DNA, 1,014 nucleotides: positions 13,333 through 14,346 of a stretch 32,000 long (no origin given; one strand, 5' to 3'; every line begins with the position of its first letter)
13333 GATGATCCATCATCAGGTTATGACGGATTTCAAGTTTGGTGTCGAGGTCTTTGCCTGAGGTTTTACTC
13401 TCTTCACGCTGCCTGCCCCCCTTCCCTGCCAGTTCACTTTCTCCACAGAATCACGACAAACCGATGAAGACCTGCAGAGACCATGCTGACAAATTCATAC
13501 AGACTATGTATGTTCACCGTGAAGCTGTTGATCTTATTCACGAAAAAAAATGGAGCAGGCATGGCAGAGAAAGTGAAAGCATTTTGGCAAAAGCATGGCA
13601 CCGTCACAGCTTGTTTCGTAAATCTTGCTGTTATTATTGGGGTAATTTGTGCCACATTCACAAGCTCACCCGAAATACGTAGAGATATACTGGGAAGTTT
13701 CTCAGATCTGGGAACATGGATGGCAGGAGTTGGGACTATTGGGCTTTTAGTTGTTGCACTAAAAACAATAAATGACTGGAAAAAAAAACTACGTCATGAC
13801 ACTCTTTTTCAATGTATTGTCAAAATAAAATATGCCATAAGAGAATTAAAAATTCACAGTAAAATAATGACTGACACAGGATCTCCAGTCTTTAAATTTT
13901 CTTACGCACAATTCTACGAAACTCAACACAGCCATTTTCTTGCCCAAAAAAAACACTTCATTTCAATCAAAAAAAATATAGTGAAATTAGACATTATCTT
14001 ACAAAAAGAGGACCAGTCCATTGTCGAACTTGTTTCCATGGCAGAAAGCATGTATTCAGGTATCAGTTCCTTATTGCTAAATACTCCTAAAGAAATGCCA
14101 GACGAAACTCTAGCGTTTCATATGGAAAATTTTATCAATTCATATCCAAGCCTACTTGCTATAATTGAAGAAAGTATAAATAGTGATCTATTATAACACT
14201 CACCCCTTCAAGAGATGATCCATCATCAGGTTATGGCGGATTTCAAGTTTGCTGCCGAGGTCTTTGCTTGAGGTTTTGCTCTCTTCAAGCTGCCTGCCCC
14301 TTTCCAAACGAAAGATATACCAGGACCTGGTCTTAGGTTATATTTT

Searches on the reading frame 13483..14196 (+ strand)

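Call 50: search_protein_families(library=pfam, proteins=[window:13483-14196:+], max_evalue=0.001)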
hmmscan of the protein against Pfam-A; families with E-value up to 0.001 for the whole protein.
window:13483-14196:+ (237 aa): 1 family
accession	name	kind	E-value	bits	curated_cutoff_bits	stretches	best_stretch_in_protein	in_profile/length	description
PF09930.14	DUF2162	-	0.00044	20.2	34.4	1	16-107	10-97/223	Predicted transporter (DUF2162)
